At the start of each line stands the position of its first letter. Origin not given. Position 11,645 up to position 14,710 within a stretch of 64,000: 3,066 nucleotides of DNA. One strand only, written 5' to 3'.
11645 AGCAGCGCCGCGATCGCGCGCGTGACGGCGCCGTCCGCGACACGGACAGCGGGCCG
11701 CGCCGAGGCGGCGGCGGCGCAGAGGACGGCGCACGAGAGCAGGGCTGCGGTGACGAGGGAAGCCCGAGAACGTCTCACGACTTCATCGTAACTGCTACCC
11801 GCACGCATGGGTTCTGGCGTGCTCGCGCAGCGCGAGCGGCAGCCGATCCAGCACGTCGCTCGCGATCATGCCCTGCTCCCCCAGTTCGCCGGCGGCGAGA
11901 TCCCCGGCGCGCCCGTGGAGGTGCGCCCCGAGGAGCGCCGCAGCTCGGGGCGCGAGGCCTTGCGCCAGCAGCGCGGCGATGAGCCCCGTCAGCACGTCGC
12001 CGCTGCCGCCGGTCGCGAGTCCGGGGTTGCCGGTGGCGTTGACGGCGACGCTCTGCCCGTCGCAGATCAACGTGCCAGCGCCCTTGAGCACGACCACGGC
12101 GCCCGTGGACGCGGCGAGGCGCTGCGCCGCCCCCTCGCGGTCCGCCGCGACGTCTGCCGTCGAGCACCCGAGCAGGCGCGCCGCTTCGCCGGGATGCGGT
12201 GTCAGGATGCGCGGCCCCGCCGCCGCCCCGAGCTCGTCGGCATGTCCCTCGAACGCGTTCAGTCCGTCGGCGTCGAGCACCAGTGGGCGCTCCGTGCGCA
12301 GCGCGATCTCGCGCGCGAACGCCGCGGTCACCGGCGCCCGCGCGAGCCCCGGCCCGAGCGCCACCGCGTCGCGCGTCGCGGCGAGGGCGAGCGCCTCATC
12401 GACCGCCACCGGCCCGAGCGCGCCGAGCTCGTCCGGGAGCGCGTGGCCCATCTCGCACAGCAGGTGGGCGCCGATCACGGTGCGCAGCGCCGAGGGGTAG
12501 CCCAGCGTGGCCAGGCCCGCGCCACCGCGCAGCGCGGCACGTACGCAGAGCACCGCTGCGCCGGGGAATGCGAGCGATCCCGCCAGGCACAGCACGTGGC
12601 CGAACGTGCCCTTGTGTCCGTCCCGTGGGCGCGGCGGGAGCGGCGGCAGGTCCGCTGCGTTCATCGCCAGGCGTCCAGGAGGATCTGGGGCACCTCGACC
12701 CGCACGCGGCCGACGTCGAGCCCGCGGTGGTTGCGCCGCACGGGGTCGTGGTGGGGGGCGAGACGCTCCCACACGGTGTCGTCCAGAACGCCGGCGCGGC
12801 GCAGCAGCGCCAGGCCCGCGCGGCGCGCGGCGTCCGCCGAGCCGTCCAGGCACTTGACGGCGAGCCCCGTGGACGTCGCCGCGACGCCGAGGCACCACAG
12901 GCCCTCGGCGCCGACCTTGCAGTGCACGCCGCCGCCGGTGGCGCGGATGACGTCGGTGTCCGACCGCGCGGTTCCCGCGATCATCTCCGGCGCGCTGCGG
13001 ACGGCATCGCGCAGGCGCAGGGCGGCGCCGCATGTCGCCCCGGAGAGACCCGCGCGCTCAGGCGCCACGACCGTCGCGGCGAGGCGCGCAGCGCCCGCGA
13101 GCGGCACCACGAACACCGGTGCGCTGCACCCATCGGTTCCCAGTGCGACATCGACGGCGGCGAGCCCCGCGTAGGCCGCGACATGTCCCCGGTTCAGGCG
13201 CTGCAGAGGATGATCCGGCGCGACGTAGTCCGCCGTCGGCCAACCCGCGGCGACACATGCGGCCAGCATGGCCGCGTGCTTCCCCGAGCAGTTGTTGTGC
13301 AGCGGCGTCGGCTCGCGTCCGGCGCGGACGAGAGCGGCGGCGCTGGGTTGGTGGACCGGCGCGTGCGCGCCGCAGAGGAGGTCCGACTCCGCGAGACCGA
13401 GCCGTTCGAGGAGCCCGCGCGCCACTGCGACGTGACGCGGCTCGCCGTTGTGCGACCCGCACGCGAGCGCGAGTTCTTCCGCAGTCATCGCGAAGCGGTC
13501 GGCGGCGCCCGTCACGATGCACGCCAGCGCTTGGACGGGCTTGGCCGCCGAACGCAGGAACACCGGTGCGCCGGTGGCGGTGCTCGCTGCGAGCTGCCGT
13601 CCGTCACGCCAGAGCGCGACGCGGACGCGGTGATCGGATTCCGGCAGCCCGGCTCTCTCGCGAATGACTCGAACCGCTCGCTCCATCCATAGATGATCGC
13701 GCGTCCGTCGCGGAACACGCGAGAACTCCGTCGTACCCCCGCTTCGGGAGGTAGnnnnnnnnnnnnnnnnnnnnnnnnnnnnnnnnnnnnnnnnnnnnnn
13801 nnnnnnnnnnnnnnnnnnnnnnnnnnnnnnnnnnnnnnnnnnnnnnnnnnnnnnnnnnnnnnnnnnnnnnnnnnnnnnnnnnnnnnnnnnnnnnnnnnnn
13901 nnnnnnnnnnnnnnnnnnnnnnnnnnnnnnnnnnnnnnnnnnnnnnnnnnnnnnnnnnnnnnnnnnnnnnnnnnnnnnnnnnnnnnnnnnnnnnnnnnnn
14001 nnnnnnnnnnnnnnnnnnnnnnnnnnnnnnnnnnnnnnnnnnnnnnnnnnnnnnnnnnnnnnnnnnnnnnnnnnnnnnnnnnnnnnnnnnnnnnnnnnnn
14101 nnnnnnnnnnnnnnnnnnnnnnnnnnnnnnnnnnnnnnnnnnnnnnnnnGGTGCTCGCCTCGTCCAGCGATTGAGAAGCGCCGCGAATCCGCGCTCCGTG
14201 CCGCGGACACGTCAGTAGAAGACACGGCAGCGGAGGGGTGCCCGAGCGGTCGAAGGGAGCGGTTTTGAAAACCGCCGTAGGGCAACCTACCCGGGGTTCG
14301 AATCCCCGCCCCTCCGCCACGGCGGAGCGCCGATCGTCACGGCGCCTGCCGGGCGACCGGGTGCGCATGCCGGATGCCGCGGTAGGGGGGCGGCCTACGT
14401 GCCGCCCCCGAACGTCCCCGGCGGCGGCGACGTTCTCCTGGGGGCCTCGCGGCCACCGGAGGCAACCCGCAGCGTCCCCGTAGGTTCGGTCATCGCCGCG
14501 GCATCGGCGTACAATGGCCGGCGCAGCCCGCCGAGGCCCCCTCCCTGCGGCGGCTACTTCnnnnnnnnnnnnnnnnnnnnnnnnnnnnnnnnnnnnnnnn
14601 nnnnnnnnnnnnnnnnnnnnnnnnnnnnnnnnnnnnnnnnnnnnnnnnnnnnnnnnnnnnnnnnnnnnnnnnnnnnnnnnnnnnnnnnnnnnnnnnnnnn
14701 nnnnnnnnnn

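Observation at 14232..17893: Compositionally atypical 945-aa secreted Cys-rich / HExxH / HEAT / vWA protein bracketed by two tRNA-Ser genes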

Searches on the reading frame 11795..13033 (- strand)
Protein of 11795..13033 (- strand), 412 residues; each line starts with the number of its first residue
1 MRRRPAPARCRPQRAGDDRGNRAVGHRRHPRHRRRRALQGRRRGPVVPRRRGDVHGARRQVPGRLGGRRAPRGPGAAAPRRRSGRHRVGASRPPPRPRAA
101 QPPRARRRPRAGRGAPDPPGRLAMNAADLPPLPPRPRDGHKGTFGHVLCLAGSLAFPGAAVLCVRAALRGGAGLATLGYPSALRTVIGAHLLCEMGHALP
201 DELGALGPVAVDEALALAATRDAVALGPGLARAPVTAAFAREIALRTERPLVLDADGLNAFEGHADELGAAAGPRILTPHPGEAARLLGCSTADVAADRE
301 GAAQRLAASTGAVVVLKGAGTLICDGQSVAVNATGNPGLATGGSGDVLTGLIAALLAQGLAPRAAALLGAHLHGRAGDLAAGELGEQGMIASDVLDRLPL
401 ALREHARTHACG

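Call 27: search_protein_families(library=pfam, proteins=[window:11795-13033:-], max_evalue=0.001)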
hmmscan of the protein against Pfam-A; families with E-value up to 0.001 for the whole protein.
window:11795-13033:- (412 aa): 3 families
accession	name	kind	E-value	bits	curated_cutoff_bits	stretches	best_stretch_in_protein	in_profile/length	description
PF01256.23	Carb_kinase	-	7.9e-53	179.8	27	1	147-399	1-241/242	NAD(P)H-hydrate dehydratase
PF02110.20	HK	-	1.1e-06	28.7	27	1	242-398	73-241/247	Hydroxyethylthiazole kinase family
PF08543.17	Phos_pyr_kin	-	9.4e-05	22.3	27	1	275-365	121-220/246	Phosphomethylpyrimidine kinase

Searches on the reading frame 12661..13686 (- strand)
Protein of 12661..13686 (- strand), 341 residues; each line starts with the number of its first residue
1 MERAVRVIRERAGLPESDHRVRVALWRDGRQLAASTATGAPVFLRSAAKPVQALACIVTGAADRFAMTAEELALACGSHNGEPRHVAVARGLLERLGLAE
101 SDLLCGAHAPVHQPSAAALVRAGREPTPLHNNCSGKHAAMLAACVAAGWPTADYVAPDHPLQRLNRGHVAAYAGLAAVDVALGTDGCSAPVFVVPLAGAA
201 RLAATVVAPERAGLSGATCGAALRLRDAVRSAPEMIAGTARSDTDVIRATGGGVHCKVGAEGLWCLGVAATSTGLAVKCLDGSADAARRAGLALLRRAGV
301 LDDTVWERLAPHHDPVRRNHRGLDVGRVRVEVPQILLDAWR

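Call 27: search_protein_families(library=pfam, proteins=[window:12661-13686:-], max_evalue=0.001)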
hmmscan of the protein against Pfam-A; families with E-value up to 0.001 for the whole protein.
window:12661-13686:- (341 aa): 1 family
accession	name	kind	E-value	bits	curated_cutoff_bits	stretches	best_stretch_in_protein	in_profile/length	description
PF06089.17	Asparaginase_II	-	4.2e-101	338.6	25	1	10-329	4-321/322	L-asparaginase II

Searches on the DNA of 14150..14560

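Call 105: search_rna_families(source=window, start=14150, end=14560, threshold=evalue, max_evalue=1)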
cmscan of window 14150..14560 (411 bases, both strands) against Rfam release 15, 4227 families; matches with E-value up to 1: 5.
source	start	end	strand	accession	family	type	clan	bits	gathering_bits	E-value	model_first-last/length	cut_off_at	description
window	14232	14316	+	RF00005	tRNA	Gene; tRNA;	CL00001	54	29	5e-11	1-71/71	no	tRNA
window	14267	14316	-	RF04351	Plastid-psbl-rps4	Cis-reg;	-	29.4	68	0.00027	1-53/53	no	Plastid-psbl-rps4 3UTR RNA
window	14251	14336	-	RF01852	tRNA-Sec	Gene; tRNA;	CL00001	27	47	0.0026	1-91/91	no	Selenocysteine transfer RNA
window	14256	14315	+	RF01684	mascRNA-menRNA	Gene;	-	21.4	42.5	0.056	1-56/56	no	MALAT1-associated small cytoplasmic RNA/MEN beta RNA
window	14384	14412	+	RF02814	Sso133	Gene; sRNA;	-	20.3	44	0.14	31-59/73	no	Sulfolobus sRNA133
